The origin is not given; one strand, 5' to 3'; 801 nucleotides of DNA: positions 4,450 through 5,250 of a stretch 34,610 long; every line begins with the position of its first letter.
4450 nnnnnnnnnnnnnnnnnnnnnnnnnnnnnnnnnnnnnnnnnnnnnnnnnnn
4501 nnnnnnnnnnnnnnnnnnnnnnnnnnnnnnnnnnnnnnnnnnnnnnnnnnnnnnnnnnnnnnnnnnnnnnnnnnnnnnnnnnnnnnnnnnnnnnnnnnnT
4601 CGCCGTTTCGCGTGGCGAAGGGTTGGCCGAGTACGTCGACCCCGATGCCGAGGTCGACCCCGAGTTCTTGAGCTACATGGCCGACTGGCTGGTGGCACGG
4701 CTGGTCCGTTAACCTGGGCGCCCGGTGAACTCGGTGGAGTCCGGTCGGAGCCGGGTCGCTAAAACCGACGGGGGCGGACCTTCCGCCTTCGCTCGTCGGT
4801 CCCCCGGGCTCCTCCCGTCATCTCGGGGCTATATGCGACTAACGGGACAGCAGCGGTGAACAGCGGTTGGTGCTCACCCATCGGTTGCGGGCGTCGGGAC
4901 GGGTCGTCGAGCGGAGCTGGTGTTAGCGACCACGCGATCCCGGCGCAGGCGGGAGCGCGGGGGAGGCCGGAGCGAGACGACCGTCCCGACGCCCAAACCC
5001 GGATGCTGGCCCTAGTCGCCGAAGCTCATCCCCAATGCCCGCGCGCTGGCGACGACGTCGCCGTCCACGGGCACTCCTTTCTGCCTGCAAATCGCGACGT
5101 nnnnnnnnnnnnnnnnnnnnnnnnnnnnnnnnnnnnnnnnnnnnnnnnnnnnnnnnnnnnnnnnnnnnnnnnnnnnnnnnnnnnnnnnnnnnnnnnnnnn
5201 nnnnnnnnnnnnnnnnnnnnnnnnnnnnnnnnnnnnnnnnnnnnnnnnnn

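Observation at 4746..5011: Previously unrecognised ~265-275 bp structured intergenic repeat family (3 copies) with compensatory changes in nested stems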

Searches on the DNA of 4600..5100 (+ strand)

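Call 7: search_rna_families(source=window, start=4600, end=5100, threshold=evalue, max_evalue=10, show_alignments=2)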
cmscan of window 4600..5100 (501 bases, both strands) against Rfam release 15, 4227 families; matches with E-value up to 10: 2.
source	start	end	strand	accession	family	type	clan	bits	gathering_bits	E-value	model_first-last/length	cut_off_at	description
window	5007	5076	-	RF01972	H19_1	Gene; lncRNA;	-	18.8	50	6.7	1-71/71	no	H19 conserved region 1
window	4742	4817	-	RF03527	mir-3072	Gene; miRNA;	-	18.2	86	3.1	1-83/83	no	mir-3072 microRNA precursor family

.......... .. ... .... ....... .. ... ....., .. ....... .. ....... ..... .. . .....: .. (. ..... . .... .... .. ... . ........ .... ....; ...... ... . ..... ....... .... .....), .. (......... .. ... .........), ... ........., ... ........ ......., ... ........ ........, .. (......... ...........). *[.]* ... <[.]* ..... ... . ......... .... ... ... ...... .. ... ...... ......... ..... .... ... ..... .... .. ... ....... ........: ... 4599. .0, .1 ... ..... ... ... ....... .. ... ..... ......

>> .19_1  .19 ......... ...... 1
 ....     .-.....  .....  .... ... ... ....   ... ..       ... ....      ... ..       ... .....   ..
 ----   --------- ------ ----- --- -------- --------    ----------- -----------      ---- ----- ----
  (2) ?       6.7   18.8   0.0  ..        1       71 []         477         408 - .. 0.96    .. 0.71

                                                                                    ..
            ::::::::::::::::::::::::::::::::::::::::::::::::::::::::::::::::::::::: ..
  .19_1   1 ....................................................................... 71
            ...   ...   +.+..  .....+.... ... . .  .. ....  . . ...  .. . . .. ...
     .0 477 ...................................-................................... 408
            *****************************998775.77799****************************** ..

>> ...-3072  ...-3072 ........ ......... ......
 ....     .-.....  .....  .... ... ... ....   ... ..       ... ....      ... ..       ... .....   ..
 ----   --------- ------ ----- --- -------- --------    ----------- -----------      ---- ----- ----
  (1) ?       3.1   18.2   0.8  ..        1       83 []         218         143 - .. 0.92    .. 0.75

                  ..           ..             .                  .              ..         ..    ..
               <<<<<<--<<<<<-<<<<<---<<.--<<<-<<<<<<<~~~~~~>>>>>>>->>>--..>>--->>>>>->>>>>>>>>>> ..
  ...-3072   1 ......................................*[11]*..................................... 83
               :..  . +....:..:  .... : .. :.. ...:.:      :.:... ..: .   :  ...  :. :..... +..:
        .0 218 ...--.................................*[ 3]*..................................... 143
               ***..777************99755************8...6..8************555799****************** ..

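Call 77: build_rna_model(alignment_id=A4, structure=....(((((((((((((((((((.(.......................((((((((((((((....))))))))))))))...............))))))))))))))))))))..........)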
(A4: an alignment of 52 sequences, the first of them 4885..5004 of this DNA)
Model R1 built from alignment A4 (52 sequences, 125 columns); structure: as given.
model positions 120; base pairs 34; branch points 0; effective number of sequences 1.25; information 0.591 bits per position. Calibrated on 0.2 Mb of random sequence (short: E-values are rough).
structure used (alignment columns):
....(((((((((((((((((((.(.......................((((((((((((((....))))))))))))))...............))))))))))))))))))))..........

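Call 78: search_with_rna_model(model_id=R1, source=window, filters=off, max_evalue=1, show_alignments=3)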
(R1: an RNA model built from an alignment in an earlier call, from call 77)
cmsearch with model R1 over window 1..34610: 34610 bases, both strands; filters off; matches with E-value up to 1: 20.
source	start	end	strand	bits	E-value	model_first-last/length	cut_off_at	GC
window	14577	14695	-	121.2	2.8e-24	1-120/120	no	0.76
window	4885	5003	+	112.3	2.3e-22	1-120/120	no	0.75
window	21797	21913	+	111.2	3.8e-22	1-120/120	no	0.73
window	21565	21698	-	36.3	4.6e-06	14-102/120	no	0.69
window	14582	14700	+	24.5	0.0016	1-120/120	no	0.75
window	141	237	-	20.4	0.012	1-120/120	no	0.73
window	146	242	+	18.4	0.031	1-120/120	no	0.72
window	4880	4998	-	18.3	0.034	1-120/120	no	0.74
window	21792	21908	-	18.1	0.036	1-120/120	no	0.72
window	14811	14877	+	16.5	0.081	24-92/120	no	0.69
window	23591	23632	+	14.4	0.23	47-88/120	no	0.67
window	23939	23976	+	13.5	0.35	47-86/120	no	0.58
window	9094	9153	+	13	0.46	1-120/120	no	0.65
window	290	331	-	12.7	0.53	1-120/120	no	0.69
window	297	334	+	12.5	0.59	1-120/120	no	0.63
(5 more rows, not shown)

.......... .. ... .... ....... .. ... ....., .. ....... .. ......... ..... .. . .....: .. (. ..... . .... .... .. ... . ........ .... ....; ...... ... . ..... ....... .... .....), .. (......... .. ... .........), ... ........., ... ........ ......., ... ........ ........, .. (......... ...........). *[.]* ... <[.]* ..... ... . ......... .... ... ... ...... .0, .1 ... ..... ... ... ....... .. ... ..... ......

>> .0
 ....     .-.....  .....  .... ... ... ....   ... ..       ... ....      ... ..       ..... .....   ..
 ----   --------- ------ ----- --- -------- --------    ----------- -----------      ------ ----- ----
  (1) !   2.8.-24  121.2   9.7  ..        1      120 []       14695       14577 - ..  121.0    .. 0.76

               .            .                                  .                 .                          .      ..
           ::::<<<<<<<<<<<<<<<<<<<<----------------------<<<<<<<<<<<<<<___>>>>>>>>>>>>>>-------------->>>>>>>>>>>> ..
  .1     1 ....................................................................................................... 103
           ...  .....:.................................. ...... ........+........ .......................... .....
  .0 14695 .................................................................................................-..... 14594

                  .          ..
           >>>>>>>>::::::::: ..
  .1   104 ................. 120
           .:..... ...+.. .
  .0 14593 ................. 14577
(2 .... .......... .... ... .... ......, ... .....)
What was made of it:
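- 4885..5003 (+): Copy A: core module m4. P1 4889-4908 / 4976-4994; J1 4909-4931; P2 about 4933-4959; J2 4960-4975. Covariance model R1 scores 112.3 bits forward and 18.3 bits on the reverse strand (call 78).
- The model scores 111-121 bits forward against 18-24 bits reverse (call 78).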
